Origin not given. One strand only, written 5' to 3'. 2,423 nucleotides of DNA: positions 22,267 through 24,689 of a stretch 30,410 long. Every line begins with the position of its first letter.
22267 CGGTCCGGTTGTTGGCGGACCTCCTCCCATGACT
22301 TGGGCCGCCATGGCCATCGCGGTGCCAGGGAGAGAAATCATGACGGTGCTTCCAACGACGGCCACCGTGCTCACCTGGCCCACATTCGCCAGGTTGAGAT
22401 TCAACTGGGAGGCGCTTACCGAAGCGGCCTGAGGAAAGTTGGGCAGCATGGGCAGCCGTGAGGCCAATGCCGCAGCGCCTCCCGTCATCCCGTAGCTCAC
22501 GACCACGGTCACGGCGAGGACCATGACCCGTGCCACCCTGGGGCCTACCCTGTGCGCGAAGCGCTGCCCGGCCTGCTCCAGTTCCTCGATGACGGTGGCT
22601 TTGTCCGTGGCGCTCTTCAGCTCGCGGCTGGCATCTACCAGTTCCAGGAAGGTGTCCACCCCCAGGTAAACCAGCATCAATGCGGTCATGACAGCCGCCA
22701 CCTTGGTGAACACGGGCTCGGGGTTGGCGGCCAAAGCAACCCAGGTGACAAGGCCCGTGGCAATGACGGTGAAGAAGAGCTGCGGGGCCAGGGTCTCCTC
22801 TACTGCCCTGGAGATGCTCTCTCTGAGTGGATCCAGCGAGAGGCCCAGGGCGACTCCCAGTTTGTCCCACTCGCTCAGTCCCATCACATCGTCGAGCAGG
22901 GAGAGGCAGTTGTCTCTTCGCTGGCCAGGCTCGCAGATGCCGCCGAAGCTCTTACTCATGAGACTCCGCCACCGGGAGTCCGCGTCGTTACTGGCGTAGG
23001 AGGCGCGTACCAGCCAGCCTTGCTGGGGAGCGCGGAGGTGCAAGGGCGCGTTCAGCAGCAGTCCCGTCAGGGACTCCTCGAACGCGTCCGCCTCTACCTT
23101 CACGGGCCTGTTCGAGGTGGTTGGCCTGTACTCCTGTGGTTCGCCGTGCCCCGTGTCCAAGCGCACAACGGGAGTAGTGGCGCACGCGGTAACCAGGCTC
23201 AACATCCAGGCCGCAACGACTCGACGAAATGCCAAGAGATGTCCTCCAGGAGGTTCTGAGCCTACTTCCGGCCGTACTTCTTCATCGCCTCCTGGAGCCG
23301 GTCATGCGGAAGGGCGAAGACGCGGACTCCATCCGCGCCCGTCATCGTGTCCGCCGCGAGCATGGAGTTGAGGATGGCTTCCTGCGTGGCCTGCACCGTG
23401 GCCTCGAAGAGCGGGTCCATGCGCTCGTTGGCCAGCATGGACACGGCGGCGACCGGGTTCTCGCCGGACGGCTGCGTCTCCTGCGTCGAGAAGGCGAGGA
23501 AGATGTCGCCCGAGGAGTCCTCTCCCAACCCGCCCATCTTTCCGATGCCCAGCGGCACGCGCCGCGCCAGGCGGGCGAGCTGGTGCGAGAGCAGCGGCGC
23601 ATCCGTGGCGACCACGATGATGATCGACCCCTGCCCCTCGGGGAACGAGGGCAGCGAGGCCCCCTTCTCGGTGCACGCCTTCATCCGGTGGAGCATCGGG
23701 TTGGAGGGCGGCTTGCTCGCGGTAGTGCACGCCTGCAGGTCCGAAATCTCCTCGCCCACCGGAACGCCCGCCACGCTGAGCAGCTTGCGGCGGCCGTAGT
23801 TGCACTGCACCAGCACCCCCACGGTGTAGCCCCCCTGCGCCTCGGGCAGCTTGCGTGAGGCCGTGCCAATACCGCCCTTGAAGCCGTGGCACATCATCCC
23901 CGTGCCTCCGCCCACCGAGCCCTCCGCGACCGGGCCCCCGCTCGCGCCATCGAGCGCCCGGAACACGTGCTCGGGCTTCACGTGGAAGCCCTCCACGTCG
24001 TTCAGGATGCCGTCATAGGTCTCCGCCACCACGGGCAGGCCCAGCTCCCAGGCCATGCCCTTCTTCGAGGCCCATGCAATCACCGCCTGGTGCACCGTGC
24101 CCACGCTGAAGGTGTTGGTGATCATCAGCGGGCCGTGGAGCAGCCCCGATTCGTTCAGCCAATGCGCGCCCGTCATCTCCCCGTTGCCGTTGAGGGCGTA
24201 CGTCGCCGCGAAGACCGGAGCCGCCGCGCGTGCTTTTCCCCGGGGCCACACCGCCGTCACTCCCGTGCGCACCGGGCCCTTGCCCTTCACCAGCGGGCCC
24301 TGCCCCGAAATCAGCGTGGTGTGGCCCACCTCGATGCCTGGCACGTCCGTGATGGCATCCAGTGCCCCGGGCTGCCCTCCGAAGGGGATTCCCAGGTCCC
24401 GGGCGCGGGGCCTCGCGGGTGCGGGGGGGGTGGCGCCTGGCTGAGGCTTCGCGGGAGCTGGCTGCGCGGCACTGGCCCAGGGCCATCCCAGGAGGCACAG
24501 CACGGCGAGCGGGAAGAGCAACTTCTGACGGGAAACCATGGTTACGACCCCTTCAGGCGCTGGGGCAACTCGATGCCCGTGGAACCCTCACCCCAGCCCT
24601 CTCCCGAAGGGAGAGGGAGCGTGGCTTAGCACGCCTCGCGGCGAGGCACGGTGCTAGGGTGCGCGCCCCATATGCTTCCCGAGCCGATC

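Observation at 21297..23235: SitA-like lipoprotein polymorphic toxin with an overlapping two-CxxC(G) immunity gene in a lower-GC islet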

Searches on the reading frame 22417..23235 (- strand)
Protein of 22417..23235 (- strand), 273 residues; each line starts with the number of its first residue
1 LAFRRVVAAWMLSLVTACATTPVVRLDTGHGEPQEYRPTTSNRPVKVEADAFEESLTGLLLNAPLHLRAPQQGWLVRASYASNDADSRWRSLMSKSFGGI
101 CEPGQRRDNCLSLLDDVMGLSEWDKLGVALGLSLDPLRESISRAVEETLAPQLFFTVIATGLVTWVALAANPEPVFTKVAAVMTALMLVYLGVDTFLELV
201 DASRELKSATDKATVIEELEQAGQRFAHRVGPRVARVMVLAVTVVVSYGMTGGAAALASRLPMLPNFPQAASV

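Call 36: find_homologous_proteins(query=window:22417-23235:-, max_evalue=0.001)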
Query seq(273 aa) (273 aa): 435 proteins with E <= 0.001 among 8000 candidates; the best 120 are listed.
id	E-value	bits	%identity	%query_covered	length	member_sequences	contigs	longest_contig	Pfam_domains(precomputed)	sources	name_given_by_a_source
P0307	3.7e-166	569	100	96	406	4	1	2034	-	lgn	-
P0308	4.4e-128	444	78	92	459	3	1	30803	-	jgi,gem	-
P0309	2.3e-127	442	75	99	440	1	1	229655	-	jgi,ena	-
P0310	3.3e-126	438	76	92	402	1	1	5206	-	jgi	jgi:hypothetical protein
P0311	6.4e-126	437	74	100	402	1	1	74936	-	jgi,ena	-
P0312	1.3e-125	436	76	95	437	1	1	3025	-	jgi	jgi:hypothetical protein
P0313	1.4e-125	436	72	100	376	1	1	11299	-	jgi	jgi:hypothetical protein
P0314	2.4e-125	435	76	92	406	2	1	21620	-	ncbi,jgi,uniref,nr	ncbi:hypothetical protein [Hyalangium sp.]|uniref:SitA5 family polymorphic toxin n=1 Tax=Hyalangium 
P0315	3.4e-125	435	75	99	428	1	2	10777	-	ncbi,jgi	jgi:hypothetical protein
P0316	3.5e-125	435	76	98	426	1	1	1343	-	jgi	jgi:hypothetical protein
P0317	6.4e-125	434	74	100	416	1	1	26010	-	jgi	jgi:hypothetical protein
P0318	8.2e-125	434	77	92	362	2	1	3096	-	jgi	jgi:hypothetical protein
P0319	8.2e-125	434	77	92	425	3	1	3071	-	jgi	jgi:hypothetical protein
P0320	1.4e-124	433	75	91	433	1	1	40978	-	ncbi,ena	-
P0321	1.8e-124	432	73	100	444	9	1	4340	-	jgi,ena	-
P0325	1.1e-123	430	78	96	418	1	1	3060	PF14412.13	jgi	jgi:hypothetical protein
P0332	7.8e-123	427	73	100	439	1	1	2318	-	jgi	jgi:hypothetical protein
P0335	1.2e-122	427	73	100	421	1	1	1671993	-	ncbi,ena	-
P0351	4.0e-121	422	75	92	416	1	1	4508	-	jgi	jgi:hypothetical protein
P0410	5.8e-117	408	72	95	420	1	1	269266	-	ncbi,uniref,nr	ncbi:SitA5 family polymorphic toxin [Hyalangium versicolor]|uniref:SitA5 family polymorphic toxin n=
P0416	7.4e-117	408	72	99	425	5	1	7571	-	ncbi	-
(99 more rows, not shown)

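Call 38: search_protein_families(library=pfam, proteins=[P0310, P0308, P0309, P0325, P0335, P0319, P0332, P0351, P0416, P0410], max_evalue=0.01)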
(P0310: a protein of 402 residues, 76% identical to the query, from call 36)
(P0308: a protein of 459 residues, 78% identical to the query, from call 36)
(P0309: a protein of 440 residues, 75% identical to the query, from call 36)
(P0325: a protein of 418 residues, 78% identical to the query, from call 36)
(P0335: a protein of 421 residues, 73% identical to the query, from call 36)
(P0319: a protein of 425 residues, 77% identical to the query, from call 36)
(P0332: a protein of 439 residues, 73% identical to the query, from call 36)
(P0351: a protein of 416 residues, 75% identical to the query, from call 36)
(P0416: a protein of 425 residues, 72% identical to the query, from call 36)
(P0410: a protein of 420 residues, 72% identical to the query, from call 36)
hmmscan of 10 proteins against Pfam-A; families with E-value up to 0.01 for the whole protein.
P0310 (402 aa): 0 families

P0308 (459 aa): 0 families

P0309 (440 aa): 0 families

P0325 (418 aa): 1 family
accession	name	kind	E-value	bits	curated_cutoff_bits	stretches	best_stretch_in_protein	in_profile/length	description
PF14412.12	AHH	-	9e-19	68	22.3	1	307-401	14-111/111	A nuclease family of the HNH/ENDO VII superfamily with conserved AHH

P0335 (421 aa): 0 families

P0319 (425 aa): 0 families

P0332 (439 aa): 0 families

P0351 (416 aa): 0 families

P0416 (425 aa): 0 families

P0410 (420 aa): 1 family
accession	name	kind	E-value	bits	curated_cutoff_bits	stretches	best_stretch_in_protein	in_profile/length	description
PF14411.12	LHH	-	8.3e-06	26.3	23.3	1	361-386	2-27/76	A nuclease of the HNH/ENDO VII superfamily with conserved LHH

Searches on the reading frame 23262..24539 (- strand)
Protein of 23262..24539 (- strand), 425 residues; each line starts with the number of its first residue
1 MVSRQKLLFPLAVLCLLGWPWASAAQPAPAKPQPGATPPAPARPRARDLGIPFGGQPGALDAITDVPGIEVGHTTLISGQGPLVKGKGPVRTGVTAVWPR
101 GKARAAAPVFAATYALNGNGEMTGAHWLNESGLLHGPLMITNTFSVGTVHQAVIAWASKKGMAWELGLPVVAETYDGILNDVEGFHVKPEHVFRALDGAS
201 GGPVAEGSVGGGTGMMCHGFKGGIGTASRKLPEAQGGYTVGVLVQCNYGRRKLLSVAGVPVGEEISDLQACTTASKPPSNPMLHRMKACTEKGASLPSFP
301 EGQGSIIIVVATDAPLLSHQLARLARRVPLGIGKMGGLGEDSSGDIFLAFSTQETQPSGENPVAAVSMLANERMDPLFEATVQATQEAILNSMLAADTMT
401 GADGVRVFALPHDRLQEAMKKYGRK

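Call 51: find_related_loci(query=window:23262-24539:-, collection=genome_contigs, flank=6000)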
Query window:23262-24539:- (425 aa) in genome_contigs; peptide patterns used: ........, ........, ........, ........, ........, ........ (x = any residue, [..] = any of these).
267 stretches matched a pattern; 175 encode a relative of the query (tblastn E <= 1e-3); the best 80 are kept; 80 distinct loci.
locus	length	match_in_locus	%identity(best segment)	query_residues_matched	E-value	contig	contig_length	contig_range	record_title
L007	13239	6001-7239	83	1-425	0e+0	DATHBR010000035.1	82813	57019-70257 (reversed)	MAG TPA_asm: Myxococcaceae bacterium isolate SMAG_U10721 k141_127000, whole genome shotgun sequence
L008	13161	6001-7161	72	39-424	0e+0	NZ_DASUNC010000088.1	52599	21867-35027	MAG: Archangium sp. isolate SMAG_U1589 k141_918464, whole genome shotgun sequence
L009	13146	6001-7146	71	44-424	0e+0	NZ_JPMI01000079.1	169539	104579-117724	Archangium violaceum Cb vi76 contig00084, whole genome shotgun sequence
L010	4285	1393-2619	68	20-424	0e+0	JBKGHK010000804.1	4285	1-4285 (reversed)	Pyxidicoccus sp. 3LFB2 NODE_804_length_4285_cov_69.476596, whole genome shotgun sequence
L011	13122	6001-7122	68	43-424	1e-170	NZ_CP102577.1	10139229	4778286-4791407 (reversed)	Corallococcus exercitus strain SDU142 chromosome, complete genome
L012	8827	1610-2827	64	1-424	9e-164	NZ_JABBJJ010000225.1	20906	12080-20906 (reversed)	Pyxidicoccus fallax strain DSM 14698 NODE_225_length_20906_cov_44.2204, whole genome shotgun sequence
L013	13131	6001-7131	60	43-424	2e-143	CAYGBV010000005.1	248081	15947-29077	MAG TPA_asm: uncultured Gemmatimonadaceae bacterium isolate ERP108616_co1_411 genome assembly, contig: k119_1252516, who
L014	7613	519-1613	57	43-424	1e-137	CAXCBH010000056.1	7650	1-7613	MAG TPA_asm: uncultured bacterium isolate SRR3724388_binner13_Refined_21 genome assembly, contig: ERZ4200962.3374, whole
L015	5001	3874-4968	57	43-424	2e-139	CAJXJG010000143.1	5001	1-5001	MAG TPA_asm: uncultured Candidatus Marinimicrobia bacterium isolate SRR5494785_bin.54_MetaBAT_v2.12.1_MAG genome assembl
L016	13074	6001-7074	58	42-424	9e-137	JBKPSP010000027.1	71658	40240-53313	MAG: Acidobacteriota bacterium isolate GS_EKS_MAG_00019 GS_EKS_000000357939, whole genome shotgun sequence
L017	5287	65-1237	60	40-425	5e-136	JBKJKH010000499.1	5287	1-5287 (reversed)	MAG: Gemmatimonadaceae bacterium isolate ant_bin.233 S1Ck117_2661179_flag_0_multi_12.7656_len_5287, whole genome shotgun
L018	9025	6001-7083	57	40-424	4e-132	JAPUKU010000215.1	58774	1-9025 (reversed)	MAG: Acidobacteria bacterium isolate KW1-S15_279 KW1-S15_279_cg215, whole genome shotgun sequence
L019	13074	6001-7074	56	42-424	3e-131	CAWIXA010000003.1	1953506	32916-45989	MAG: uncultured Acidobacteriota bacterium isolate MFD05513.bin.1.196 genome assembly, contig: contig_2135, whole genome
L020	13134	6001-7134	55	7-413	3e-131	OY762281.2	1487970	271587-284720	MAG: Opitutales bacterium isolate 685e4509-010e-4797-9872-a51ee4494a19 genome assembly, chromosome: 1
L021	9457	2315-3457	59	39-424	3e-129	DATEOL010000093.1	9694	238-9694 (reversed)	MAG TPA_asm: Gemmatimonadales bacterium isolate SMAG_U8994 k141_2529812, whole genome shotgun sequence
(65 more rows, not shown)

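Call 79: search_protein_families(library=ncbifam, proteins=[window:23262-24539:-], max_evalue=0.001)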
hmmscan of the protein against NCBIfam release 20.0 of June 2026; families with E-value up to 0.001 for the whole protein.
window:23262-24539:- (425 aa): 0 families

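Call 81: search_protein_families(library=pfam, proteins=[window:23262-24539:-], max_evalue=0.0001)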
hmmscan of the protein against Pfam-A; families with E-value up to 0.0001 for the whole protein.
window:23262-24539:- (425 aa): 1 family
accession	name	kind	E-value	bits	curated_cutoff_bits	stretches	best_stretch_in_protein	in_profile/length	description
PF03576.19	Peptidase_S58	-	1.1e-116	390.1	23.9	1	61-405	1-305/307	Peptidase family S58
